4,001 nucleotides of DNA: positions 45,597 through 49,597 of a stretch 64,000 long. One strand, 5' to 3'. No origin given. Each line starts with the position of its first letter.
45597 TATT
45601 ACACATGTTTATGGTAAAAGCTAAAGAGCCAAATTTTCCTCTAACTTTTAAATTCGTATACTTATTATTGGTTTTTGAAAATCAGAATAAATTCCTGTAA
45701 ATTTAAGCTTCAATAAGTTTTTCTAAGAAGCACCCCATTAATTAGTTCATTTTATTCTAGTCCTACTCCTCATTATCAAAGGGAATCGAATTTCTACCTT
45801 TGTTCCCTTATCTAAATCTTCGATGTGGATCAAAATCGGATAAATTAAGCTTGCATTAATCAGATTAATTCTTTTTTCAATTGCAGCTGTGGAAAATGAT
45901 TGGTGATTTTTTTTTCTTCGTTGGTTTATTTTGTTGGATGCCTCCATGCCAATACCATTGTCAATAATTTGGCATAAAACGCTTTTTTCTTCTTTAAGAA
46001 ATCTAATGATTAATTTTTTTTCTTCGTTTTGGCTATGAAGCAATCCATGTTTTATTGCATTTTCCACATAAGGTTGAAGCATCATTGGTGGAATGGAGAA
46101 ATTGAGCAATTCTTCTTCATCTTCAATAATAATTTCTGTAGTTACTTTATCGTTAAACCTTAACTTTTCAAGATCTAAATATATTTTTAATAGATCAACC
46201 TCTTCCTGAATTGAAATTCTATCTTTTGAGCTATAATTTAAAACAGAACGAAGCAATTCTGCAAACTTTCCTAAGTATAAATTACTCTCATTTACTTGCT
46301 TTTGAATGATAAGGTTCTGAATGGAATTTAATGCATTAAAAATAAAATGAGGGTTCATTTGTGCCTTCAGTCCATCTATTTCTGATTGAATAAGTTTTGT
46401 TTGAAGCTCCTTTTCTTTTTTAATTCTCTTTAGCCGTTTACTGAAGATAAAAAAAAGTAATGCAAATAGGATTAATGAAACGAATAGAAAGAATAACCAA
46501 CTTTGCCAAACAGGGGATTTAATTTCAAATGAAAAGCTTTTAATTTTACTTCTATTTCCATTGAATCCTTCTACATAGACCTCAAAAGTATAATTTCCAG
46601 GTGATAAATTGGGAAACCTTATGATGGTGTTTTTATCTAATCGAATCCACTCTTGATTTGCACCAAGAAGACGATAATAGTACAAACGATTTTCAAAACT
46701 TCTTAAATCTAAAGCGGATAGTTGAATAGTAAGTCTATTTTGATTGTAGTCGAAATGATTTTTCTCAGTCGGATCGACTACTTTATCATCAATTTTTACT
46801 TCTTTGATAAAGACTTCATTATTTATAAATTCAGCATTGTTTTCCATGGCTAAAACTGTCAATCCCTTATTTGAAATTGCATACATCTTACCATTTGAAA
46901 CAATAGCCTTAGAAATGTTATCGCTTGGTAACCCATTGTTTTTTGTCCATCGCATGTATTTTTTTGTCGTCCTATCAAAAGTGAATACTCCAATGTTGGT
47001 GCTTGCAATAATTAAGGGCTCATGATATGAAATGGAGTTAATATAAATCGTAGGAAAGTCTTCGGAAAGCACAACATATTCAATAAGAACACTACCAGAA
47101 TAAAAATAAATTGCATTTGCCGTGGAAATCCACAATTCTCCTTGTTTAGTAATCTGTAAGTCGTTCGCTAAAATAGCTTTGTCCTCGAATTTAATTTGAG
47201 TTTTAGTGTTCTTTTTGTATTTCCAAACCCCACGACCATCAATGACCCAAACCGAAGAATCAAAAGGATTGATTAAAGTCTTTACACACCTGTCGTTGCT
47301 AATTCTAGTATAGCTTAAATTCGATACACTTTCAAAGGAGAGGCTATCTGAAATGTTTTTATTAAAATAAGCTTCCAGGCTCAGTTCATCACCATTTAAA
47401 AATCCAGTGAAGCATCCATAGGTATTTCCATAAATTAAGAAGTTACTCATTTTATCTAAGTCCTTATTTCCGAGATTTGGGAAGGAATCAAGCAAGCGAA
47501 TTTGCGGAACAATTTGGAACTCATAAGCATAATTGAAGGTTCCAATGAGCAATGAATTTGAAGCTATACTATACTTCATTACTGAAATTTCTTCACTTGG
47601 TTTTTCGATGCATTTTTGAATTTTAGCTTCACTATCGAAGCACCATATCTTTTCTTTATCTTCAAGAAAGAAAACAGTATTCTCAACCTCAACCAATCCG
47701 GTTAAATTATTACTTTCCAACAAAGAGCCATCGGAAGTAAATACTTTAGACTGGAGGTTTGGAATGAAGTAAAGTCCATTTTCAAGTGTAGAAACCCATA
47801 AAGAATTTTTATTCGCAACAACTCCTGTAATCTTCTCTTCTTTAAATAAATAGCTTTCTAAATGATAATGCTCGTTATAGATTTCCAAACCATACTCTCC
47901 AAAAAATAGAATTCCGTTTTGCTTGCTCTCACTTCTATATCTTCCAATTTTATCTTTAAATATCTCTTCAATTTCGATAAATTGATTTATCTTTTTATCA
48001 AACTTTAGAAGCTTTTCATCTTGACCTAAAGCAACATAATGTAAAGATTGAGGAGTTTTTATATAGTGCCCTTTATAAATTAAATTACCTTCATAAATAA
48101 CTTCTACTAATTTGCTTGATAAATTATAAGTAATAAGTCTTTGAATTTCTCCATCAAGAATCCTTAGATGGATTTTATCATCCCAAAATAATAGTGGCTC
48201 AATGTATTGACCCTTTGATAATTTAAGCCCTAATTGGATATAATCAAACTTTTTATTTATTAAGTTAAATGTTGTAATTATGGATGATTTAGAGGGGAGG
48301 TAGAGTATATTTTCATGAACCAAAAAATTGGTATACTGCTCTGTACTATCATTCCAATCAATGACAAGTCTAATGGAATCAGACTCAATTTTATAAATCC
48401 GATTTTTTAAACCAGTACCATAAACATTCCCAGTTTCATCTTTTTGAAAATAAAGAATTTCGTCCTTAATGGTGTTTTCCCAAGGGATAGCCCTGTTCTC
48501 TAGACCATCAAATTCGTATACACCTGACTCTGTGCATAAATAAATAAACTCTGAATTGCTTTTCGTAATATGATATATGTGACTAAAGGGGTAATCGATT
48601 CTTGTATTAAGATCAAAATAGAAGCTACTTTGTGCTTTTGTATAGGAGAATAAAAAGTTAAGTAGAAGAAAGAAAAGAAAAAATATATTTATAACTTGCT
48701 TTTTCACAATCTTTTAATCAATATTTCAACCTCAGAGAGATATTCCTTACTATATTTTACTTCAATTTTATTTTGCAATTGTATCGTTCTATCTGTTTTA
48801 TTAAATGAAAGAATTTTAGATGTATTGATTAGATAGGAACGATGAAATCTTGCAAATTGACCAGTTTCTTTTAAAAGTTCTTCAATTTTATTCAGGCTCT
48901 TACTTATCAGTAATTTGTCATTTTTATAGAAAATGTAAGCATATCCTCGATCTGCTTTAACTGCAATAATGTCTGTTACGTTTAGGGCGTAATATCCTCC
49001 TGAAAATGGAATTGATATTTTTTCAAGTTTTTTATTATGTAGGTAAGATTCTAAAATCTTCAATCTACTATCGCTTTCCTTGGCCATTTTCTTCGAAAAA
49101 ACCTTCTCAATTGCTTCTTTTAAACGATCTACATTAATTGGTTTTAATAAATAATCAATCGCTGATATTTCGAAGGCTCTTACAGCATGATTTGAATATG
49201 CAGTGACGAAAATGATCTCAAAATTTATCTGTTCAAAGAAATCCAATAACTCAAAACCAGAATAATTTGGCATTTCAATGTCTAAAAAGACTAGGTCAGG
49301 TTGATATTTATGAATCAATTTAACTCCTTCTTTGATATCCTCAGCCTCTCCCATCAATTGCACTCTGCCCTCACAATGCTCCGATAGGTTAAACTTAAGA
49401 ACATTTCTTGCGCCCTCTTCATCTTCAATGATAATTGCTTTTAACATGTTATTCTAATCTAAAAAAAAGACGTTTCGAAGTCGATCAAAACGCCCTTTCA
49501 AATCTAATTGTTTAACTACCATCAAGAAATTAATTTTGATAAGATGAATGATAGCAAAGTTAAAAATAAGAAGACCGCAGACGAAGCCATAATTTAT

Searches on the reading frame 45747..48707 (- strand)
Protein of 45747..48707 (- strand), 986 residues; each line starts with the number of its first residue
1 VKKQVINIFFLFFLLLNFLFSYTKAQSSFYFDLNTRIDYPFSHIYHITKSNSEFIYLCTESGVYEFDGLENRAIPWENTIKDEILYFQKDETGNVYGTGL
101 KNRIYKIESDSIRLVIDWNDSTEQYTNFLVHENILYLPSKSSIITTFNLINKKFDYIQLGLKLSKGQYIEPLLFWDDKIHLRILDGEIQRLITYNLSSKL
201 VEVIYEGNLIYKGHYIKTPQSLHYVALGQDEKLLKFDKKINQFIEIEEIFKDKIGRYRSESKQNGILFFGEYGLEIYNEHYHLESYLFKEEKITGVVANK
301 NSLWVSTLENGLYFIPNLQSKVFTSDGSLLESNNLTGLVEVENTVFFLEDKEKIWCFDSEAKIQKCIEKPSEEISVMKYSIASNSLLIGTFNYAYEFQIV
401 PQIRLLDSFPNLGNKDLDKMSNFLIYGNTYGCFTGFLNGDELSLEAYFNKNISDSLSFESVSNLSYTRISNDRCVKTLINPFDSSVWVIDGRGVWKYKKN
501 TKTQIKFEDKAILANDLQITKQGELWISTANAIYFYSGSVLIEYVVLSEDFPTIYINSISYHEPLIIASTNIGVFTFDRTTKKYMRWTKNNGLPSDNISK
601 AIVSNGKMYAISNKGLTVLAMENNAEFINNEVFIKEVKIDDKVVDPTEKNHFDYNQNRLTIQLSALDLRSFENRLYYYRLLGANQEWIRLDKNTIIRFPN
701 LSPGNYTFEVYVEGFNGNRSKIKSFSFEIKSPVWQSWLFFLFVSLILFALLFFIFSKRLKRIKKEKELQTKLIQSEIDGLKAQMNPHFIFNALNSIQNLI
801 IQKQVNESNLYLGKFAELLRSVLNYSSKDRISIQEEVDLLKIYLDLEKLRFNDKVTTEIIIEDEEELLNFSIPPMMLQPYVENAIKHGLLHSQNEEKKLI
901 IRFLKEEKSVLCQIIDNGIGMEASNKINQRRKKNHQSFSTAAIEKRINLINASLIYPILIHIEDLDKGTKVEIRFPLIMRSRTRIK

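Call 82: search_protein_families(library=pfam, proteins=[window:45747-48707:-], max_evalue=0.0001)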
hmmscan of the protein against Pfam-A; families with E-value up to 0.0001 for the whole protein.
window:45747-48707:- (986 aa): 2 families
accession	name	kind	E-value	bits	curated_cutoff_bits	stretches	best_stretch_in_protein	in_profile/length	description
PF06580.19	His_kinase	-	3.2e-22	79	25.2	1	776-854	2-80/81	Histidine kinase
PF07495.19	Y_Y_Y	-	1.9e-13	50.5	26.6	1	670-730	4-65/65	Y_Y_Y domain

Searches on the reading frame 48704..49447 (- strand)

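Call 82: search_protein_families(library=pfam, proteins=[window:48704-49447:-], max_evalue=0.0001)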
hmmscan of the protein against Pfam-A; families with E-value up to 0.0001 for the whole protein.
window:48704-49447:- (247 aa): 2 families
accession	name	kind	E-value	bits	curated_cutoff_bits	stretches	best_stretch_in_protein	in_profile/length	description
PF00072.30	Response_reg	-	6.3e-20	71.9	30.2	1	5-114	2-111/111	Response regulator receiver domain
PF04397.21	LytTR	-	1.2e-16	61.1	22.6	1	152-241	3-94/98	LytTr DNA-binding domain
